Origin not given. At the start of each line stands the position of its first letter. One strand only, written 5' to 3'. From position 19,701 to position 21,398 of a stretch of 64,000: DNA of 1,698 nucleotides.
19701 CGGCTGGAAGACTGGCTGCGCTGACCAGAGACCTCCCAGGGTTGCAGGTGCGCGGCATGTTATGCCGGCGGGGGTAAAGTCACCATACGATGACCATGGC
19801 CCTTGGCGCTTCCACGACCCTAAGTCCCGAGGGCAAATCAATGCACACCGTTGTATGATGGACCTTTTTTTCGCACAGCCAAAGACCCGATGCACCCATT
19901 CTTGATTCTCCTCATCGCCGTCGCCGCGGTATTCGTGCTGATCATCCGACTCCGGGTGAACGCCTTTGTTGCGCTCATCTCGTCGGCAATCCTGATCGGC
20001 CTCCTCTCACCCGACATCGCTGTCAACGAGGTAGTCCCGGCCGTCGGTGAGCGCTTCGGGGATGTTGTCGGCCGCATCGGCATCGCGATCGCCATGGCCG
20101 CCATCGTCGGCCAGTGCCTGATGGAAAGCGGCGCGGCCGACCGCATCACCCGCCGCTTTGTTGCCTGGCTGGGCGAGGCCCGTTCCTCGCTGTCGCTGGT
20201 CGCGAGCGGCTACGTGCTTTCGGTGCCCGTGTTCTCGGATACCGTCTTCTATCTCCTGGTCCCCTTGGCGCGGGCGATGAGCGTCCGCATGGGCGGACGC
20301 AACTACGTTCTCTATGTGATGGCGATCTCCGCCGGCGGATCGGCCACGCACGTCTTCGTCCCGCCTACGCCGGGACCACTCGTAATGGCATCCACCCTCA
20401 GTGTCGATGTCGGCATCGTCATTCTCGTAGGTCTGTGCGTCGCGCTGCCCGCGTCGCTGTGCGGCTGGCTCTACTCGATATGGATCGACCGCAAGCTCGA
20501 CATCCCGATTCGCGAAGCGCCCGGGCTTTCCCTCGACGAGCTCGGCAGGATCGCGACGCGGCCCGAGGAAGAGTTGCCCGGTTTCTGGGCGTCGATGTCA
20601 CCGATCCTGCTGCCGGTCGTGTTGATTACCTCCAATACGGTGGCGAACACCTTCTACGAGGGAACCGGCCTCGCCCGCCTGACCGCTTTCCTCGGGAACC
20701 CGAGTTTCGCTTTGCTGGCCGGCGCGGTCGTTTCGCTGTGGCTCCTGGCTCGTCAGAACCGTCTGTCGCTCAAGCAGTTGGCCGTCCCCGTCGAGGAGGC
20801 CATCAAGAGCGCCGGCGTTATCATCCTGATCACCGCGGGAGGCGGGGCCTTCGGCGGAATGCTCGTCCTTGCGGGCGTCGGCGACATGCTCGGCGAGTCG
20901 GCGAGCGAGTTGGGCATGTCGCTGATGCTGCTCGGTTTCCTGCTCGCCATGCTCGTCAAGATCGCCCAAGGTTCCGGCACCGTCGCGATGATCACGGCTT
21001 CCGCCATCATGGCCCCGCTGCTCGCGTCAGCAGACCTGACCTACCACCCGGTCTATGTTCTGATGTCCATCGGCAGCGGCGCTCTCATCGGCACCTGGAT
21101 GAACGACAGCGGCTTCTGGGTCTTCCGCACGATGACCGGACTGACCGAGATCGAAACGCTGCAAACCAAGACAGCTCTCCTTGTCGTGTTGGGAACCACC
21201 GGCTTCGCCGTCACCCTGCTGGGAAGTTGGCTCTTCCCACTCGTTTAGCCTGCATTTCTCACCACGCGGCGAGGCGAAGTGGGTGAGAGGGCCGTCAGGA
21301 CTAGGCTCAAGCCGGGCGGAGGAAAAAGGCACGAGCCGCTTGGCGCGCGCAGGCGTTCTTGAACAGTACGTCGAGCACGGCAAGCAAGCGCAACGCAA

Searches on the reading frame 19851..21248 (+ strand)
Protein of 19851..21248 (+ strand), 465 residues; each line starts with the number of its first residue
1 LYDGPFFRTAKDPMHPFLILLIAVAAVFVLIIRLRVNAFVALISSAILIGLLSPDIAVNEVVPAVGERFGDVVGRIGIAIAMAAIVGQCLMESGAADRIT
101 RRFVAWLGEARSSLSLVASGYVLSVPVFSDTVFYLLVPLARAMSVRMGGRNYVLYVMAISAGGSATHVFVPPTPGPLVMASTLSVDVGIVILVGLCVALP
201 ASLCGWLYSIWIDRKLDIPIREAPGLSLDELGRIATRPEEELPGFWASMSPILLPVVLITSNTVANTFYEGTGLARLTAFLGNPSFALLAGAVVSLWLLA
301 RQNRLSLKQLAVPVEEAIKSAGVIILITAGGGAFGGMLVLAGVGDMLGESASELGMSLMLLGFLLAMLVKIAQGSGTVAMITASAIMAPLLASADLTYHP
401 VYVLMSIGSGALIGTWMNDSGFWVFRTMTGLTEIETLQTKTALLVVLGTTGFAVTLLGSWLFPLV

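Call 44: search_protein_families(library=pfam, proteins=[window:19851-21248:+], max_evalue=0.00001)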
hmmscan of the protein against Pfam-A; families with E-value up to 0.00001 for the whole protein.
window:19851-21248:+ (465 aa): 3 families
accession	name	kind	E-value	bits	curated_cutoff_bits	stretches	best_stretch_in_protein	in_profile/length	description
PF02447.22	GntP_permease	-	4.3e-102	342.5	22.5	1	17-458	3-437/440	GntP family permease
PF03600.22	CitMHS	-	1e-12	48.2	31.9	1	30-408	4-336/336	Citrate transporter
PF06808.19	DctM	-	3.1e-07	30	23.8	1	27-405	5-356/413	Tripartite ATP-independent periplasmic transporter, DctM component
